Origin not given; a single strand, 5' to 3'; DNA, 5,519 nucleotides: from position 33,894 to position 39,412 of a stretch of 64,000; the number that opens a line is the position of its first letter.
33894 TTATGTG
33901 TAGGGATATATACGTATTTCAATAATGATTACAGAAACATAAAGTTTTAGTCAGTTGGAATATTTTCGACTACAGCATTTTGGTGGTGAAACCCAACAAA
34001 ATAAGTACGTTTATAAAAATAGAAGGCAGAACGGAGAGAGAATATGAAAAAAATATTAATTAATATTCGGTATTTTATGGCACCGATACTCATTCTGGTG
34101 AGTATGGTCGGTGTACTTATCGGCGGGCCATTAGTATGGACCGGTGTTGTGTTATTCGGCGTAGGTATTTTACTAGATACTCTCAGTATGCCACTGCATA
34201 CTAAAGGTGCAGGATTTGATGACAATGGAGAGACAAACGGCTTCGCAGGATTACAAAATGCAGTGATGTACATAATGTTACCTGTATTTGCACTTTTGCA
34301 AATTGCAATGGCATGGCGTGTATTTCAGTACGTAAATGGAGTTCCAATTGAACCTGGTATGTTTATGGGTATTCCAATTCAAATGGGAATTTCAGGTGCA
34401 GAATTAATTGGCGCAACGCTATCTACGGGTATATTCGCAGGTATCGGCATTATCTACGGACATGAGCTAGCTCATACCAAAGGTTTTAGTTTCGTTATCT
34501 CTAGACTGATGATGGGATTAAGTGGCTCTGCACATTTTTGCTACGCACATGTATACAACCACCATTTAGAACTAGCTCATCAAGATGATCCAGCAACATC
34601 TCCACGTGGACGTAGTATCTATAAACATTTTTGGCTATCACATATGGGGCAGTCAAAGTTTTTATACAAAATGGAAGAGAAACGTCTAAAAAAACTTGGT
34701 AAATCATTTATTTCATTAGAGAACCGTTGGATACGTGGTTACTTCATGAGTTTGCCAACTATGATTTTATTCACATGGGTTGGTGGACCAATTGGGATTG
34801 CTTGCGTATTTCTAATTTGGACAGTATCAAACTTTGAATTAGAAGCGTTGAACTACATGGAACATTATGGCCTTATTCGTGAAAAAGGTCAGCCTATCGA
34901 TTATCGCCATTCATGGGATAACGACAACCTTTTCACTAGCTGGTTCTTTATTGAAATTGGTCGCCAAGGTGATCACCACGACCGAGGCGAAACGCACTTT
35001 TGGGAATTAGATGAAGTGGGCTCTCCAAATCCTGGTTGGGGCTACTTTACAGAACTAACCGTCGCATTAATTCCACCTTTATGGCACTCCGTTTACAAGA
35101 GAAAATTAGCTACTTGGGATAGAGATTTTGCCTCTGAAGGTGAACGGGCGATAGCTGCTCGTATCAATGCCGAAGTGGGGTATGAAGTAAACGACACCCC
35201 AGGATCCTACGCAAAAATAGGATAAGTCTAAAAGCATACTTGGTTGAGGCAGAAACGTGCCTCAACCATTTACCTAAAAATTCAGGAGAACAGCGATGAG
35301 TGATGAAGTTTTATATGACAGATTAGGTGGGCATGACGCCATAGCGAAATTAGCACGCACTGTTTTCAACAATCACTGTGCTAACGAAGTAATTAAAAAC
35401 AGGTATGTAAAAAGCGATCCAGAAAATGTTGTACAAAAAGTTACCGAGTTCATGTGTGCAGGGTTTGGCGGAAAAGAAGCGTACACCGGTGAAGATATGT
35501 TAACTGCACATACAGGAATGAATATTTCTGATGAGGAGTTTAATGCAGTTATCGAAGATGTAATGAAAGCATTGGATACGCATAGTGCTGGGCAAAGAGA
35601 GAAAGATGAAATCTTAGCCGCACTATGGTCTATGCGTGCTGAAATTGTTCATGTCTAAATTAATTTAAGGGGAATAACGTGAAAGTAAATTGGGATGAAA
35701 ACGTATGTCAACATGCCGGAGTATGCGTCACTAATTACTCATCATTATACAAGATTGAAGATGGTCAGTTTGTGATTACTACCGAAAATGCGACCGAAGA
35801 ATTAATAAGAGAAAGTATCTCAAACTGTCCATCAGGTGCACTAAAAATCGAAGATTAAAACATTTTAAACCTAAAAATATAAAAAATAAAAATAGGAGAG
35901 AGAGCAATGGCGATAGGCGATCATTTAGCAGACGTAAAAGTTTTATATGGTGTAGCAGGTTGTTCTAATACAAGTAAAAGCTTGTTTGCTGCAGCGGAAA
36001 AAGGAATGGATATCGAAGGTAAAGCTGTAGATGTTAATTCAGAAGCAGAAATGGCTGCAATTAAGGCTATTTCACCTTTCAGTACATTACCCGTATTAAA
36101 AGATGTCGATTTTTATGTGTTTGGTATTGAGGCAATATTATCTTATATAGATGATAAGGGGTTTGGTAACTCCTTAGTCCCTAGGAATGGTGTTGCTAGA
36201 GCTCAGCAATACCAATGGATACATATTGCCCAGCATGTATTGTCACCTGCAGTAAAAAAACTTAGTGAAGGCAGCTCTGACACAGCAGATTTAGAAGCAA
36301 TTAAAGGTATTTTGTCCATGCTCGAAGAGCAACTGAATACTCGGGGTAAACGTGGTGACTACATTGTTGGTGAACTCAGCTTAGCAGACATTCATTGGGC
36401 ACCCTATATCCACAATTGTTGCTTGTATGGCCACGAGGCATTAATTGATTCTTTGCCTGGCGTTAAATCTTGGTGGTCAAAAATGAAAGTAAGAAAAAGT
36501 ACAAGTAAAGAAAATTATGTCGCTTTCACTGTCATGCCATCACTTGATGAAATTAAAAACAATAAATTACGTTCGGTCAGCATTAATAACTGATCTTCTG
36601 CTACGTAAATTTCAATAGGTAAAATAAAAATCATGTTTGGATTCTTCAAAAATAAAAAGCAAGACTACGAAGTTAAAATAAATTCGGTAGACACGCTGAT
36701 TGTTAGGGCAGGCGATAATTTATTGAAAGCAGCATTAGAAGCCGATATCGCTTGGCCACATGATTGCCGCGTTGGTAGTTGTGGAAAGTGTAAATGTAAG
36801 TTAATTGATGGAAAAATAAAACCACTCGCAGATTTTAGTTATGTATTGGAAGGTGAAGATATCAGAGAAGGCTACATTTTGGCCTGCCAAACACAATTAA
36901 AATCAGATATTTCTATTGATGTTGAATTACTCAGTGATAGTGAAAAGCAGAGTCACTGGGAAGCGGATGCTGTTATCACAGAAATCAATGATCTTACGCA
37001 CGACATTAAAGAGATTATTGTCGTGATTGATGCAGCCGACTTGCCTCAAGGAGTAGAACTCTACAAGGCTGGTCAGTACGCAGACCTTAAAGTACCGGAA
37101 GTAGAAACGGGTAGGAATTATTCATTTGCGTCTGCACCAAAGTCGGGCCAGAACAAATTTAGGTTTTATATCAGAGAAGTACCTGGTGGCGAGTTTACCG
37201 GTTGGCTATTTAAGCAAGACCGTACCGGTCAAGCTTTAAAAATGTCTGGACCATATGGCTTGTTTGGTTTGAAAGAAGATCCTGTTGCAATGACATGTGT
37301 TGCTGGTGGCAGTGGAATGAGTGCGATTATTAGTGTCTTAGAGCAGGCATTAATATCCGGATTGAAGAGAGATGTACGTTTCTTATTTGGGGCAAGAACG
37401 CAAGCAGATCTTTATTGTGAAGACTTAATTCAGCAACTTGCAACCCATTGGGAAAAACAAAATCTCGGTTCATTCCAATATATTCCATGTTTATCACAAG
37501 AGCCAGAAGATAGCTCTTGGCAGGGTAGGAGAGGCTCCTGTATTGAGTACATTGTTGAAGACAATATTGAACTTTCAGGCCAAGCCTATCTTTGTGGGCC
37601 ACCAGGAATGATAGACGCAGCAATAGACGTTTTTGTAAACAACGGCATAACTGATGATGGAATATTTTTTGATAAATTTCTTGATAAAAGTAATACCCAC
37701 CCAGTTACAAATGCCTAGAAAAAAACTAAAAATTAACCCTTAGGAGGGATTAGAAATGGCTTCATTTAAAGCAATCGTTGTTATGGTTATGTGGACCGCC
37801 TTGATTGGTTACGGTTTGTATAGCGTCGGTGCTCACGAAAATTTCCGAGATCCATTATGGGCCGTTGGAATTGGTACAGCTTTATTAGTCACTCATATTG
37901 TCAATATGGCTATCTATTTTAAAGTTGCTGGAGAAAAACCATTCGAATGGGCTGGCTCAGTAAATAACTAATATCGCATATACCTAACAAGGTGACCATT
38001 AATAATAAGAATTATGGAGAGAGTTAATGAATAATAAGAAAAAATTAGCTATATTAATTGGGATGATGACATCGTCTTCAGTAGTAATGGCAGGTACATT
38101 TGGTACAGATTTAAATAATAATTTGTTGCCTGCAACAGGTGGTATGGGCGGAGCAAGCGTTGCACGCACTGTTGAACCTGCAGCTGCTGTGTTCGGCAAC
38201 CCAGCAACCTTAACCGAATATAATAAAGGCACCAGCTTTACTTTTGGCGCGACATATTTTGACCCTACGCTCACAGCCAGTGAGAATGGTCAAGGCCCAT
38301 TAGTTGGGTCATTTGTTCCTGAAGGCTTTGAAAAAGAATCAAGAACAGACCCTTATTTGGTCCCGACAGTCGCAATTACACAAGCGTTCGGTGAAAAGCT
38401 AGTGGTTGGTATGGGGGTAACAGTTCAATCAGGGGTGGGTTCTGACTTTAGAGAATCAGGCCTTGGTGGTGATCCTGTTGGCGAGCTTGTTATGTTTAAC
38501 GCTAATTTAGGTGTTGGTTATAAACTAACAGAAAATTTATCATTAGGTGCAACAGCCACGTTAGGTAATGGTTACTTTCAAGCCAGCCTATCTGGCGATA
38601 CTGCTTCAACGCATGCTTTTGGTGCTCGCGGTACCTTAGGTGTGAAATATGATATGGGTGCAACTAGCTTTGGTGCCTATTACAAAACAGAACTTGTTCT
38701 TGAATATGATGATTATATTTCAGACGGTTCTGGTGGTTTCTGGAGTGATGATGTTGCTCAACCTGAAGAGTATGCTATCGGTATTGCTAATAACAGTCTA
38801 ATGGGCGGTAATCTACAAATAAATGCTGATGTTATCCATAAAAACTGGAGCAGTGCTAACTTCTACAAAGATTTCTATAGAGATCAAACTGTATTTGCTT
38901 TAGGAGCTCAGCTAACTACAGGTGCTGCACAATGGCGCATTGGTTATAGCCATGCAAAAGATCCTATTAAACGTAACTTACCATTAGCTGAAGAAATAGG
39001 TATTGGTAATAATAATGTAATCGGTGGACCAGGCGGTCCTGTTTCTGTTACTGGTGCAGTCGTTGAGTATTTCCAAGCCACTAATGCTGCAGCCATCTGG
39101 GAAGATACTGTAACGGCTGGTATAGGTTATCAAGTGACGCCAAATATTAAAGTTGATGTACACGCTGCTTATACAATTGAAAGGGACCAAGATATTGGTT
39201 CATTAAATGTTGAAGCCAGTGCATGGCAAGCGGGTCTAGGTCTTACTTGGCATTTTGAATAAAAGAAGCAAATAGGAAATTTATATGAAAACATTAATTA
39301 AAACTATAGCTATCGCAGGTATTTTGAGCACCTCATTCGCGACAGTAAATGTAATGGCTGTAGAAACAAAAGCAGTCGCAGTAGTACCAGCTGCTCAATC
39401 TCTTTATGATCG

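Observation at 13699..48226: Recurrent TACGTA-centred palindromic box in the promoter regions of island 2, implying one regulon linking sox, mtoX and the AlkB-like cluster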

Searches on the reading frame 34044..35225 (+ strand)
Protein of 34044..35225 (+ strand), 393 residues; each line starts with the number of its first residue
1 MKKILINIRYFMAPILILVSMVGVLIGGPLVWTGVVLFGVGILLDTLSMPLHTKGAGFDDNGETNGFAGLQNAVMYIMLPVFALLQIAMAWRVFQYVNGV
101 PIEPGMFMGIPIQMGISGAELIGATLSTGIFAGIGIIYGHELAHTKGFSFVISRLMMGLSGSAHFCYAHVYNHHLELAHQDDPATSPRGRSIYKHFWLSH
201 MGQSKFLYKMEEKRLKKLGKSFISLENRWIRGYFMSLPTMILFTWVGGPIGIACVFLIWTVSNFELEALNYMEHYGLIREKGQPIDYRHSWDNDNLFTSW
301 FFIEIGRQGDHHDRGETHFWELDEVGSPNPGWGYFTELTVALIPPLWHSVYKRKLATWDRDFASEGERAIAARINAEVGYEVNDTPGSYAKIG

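Call 13: search_protein_families(library=pfam, proteins=[window:34044-35225:+])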
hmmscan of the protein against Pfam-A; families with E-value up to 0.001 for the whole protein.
window:34044-35225:+ (393 aa): 1 family
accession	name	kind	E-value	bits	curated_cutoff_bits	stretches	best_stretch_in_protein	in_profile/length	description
PF00487.30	FA_desaturase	-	3.1e-24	86.6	29.7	1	124-325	9-234/253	Fatty acid desaturase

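Call 17: find_encoding_contigs(protein=window:34044-35225:+, flank=10000, max_places=10)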
Protein window:34044-35225:+ (393 aa): 1 contig read that carries it; 1 place shown.
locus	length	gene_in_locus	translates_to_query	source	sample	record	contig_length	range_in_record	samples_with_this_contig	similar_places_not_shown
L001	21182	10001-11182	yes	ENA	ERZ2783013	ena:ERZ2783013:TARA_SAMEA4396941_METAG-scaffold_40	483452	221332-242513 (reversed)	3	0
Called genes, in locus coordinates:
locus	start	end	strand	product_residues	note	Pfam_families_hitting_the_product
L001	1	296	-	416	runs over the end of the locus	PF07992:Pyr_redox_2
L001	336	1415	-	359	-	PF00753:Lactamase_B (weak), PF00581:Rhodanese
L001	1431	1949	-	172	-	PF08534:Redoxin, PF00255:GSHPx (weak), PF00578:AhpC-TSA, PF00085:Thioredoxin (weak), PF13905:Thioredoxin_8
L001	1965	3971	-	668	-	PF02630:SCO1-SenC, PF00034:Cytochrom_C (faint), PF03150:CCP_MauG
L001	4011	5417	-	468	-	PF05694:SBP56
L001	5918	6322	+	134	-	-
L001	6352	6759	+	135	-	-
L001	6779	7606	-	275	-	PF07728:AAA_5, PF08406:CbbQ_C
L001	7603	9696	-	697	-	PF00092:VWA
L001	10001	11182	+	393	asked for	PF00487:FA_desaturase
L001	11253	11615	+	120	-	PF01152:Bac_globin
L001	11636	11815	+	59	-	PF06902:Fer4_19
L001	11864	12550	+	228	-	PF13417:GST_N_3 (faint), PF13409:GST_N_2 (weak)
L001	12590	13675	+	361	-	PF00111:Fer2, PF00970:FAD_binding_6 (weak), PF00175:NAD_binding_1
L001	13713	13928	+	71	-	-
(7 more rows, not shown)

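Call 18: find_homologous_proteins(query=window:34044-35225:+, max_evalue=1e-20)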
Query window:34044-35225:+ (393 aa): 1244 proteins with E <= 1e-20 among 5388 candidates; the best 120 are listed.
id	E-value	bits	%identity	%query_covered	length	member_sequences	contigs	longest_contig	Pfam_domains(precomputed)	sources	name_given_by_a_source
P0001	1.5e-262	889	95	100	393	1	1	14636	PF00487.31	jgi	jgi:hypothetical protein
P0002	2.0e-262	888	95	100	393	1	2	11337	PF00487.31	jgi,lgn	jgi:hypothetical protein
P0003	2.4e-262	888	95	100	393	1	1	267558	PF00487.31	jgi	jgi:hypothetical protein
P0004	8.5e-262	886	95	100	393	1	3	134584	PF00487.31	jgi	jgi:alkane 1-monooxygenase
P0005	1.0e-261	886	95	100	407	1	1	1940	PF00487.31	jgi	jgi:hypothetical protein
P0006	1.6e-260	882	95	100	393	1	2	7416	PF00487.31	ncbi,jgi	ncbi:MAG: hypothetical protein ACJAS1_005676 [Oleiphilaceae bacterium]|jgi:hypothetical protein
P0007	9.9e-257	870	92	100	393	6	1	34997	PF00487.31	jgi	jgi:hypothetical protein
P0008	6.3e-256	867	92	100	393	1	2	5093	PF00487.31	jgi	jgi:hypothetical protein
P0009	1.2e-255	866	91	100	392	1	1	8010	PF00487.31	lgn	-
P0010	1.6e-255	866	92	100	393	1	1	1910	PF00487.31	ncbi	-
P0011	8.5e-254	860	92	100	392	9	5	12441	PF00487.31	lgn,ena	-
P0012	6.5e-252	854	91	100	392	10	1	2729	PF00487.31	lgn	-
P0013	7.9e-252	853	89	100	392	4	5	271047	PF00487.31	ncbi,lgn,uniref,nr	ncbi:fatty acid desaturase [Methylophaga sulfidovorans]|uniref:Alkane 1-monooxygenase n=1 Tax=Methyl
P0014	6.0e-251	851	90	100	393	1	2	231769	PF00487.31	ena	-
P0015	1.3e-249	846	90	100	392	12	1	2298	PF00487.31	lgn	-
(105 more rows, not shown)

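Call 20: find_related_loci(query=A1, collection=genome_contigs, flank=10000)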
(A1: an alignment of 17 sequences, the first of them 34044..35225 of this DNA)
Query A1 (393 aa) in genome_contigs; peptide patterns used: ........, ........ (x = any residue, [..] = any of these).
438 stretches matched a pattern; 313 encode a relative of the query (tblastn E <= 1e-3); the best 80 are kept; 80 distinct loci.
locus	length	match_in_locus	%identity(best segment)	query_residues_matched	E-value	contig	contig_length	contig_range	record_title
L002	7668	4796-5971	91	1-392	0e+0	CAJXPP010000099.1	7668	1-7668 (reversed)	MAG TPA_asm: uncultured Gammaproteobacteria bacterium isolate SRR3933271_bin.2_MetaBAT_v2.12.1_MAG genome assembly, cont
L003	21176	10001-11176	89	1-392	0e+0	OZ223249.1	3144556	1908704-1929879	MAG: uncultured Methylophaga sp. isolate be6ea3e9-5828-4cc7-a1a6-125cee3a2ac1 genome assembly, chromosome: 1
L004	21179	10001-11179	89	1-392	0e+0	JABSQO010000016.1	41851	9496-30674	MAG: Piscirickettsiaceae bacterium isolate DT_62 DT-Methylophagaceae-3_scaffold_16, whole genome shotgun sequence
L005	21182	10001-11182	87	1-392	0e+0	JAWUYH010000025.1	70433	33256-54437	MAG: Gammaproteobacteria bacterium isolate HBSea_ice_MAG788 BAT.788_245235_flag=0_multi=12.9980_len=70433, whole genome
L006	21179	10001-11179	82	1-392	0e+0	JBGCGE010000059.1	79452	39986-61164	MAG: Gammaproteobacteria bacterium isolate SGMAG-06 contig59, whole genome shotgun sequence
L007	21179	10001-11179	82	1-392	0e+0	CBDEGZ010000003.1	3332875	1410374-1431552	MAG: Gammaproteobacteria bacterium isolate d4f7fdc9-f89b-4174-bf1d-6ce48d75cc49 genome assembly, contig: contig_3, whole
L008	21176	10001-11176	79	1-392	0e+0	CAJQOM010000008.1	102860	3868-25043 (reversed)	MAG: uncultured Gammaproteobacteria bacterium isolate 10_20180529_Bin_109_1 genome assembly, contig: c_000001330459, who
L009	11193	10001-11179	77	1-392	0e+0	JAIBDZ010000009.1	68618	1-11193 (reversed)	MAG: Piscirickettsiaceae bacterium isolate bin.21 k141_4792004_length_68618_cov_139.1814, whole genome shotgun sequence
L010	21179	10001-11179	78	1-392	0e+0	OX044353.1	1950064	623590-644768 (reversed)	MAG: uncultured Gammaproteobacteria bacterium isolate W_MB302 genome assembly, chromosome: W_MB302_contig-1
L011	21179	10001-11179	77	1-392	0e+0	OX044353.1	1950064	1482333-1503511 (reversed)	MAG: uncultured Gammaproteobacteria bacterium isolate W_MB302 genome assembly, chromosome: W_MB302_contig-1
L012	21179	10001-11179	75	1-392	0e+0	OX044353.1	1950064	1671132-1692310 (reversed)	MAG: uncultured Gammaproteobacteria bacterium isolate W_MB302 genome assembly, chromosome: W_MB302_contig-1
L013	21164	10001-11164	76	1-390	0e+0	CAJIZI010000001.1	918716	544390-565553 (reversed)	MAG: uncultured Gammaproteobacteria bacterium isolate FRAM18_bin228 genome assembly, contig: FRAM18_bin228-1, whole geno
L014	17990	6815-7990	89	1-392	0e+0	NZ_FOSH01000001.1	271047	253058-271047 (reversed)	Methylophaga sulfidovorans strain DSM 11578, whole genome shotgun sequence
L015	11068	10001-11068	78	1-354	0e+0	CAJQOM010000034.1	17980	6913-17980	MAG: uncultured Gammaproteobacteria bacterium isolate 10_20180529_Bin_109_1 genome assembly, contig: c_000000810166, who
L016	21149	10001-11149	71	1-380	0e+0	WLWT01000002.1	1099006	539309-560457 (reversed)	MAG: Gammaproteobacteria bacterium isolate MH-Pat-all_autometa_1-5 scf7180000017279.1099006, whole genome shotgun sequen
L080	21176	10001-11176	92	1-392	0e+0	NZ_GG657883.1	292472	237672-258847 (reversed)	Methylophaga thiooxydans DMS010 scf_1104571000268, whole genome shotgun sequence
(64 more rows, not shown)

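Call 41: search_protein_families(library=ncbifam, proteins=[window:34044-35225:+], max_evalue=0.00001)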
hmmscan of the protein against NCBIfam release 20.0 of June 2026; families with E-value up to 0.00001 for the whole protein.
window:34044-35225:+ (393 aa): 0 families

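Call 60: list_cluster_members(proteins=[L080:10001-11179:+])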
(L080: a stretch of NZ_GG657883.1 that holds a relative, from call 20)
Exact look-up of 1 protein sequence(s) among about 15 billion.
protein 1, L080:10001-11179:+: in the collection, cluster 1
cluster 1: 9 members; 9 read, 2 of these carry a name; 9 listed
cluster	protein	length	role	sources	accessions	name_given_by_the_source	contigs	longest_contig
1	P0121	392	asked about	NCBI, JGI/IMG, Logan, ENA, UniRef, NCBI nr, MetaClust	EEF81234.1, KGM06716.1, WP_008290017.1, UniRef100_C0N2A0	Alkane-1 monooxygenase [Methylophaga thiooxydans] | Fatty acid desaturase domain protein n=2 Tax=Methylophaga thiooxydans TaxID=392484 ... | fatty acid desaturase [Methylophaga thiooxydans]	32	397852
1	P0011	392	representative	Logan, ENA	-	-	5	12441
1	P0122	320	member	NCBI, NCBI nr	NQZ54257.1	MAG: fatty acid desaturase [Piscirickettsiaceae bacterium] | fatty acid desaturase [Piscirickettsiaceae bacterium]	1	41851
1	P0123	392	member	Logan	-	-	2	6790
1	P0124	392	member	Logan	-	-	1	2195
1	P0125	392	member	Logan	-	-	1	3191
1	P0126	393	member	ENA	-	-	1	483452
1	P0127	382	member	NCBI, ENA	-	-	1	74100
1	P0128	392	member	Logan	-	-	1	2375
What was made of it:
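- The L080 AlkB-like protein carries that same annotation (call 60).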

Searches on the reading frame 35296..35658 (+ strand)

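Call 13: search_protein_families(library=pfam, proteins=[window:35296-35658:+])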
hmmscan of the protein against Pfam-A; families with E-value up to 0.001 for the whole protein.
window:35296-35658:+ (120 aa): 1 family
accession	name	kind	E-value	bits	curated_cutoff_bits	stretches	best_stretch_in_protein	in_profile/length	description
PF01152.27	Bac_globin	-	2e-12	47.8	21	1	6-117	2-119/121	Bacterial-like globin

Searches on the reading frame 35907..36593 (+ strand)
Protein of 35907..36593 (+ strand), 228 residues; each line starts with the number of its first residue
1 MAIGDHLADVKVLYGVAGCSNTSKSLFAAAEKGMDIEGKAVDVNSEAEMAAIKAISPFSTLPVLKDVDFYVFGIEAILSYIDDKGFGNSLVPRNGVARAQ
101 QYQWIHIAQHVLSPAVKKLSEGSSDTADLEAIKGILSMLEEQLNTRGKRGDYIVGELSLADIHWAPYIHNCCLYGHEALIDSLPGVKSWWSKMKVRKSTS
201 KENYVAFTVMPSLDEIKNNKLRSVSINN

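Call 13: search_protein_families(library=pfam, proteins=[window:35907-36593:+])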
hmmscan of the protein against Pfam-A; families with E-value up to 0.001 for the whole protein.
window:35907-36593:+ (228 aa): 5 families
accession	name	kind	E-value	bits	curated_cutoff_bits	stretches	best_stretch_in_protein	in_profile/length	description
PF13409.12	GST_N_2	-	1.1e-05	26.3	25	1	19-83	2-69/70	Glutathione S-transferase, N-terminal domain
PF13417.12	GST_N_3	-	1.2e-05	26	22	1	13-84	1-70/75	Glutathione S-transferase, N-terminal domain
PF02798.26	GST_N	-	0.00011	22.9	20.9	1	13-82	5-75/76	Glutathione S-transferase, N-terminal domain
PF14497.11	GST_C_3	-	0.00011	22.8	21.6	1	127-197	26-95/104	Glutathione S-transferase, C-terminal domain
PF00043.30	GST_C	-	0.00019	22.1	20.7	1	109-193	7-89/93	Glutathione S-transferase, C-terminal domain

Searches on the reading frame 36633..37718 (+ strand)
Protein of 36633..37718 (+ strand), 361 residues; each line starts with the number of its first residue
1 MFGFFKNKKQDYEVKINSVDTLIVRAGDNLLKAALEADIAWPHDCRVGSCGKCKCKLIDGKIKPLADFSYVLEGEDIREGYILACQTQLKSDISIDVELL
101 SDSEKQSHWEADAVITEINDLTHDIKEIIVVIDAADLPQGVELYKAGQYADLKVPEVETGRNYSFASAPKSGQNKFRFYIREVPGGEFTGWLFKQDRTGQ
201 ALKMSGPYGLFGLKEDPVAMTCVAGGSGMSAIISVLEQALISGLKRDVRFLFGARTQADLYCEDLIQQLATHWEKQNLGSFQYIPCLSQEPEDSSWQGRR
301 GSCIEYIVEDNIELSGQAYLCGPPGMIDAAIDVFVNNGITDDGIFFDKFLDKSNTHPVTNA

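Call 13: search_protein_families(library=pfam, proteins=[window:36633-37718:+])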
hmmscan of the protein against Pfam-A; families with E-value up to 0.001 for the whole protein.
window:36633-37718:+ (361 aa): 3 families
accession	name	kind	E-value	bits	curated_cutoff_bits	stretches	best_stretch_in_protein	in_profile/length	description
PF00111.32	Fer2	-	1.1e-15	57.7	21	1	22-89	10-76/77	2Fe-2S iron-sulfur cluster binding domain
PF00175.26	NAD_binding_1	-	7.9e-15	55.9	22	1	223-330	2-107/109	Oxidoreductase NAD-binding domain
PF00970.30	FAD_binding_6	-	2.4e-08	34.7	21.1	1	115-211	4-97/99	Oxidoreductase FAD-binding domain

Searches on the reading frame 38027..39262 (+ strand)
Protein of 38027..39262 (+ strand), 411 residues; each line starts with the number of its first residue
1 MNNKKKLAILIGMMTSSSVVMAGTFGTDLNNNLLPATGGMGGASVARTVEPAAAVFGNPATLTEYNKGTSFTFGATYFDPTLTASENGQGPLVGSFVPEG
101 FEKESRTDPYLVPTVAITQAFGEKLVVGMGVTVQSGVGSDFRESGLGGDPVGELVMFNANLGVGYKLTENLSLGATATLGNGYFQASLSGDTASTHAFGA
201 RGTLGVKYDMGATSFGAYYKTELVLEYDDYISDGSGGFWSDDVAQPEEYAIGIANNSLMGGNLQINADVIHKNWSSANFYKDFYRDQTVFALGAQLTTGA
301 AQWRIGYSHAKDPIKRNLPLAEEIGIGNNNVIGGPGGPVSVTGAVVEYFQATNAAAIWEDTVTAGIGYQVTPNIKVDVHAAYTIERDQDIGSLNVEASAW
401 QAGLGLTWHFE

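Call 13: search_protein_families(library=pfam, proteins=[window:38027-39262:+])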
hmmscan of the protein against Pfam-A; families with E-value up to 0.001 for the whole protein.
window:38027-39262:+ (411 aa): 2 families
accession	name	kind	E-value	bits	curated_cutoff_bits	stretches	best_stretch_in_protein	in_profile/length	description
PF03349.22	Toluene_X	-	1.9e-14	53.4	29.7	1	41-181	24-164/421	Outer membrane protein transport protein (OMPP1/FadL/TodX)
PF13505.12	OMP_b-brl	-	0.00022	21.9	28.7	0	155-230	85-153/175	Outer membrane protein beta-barrel domain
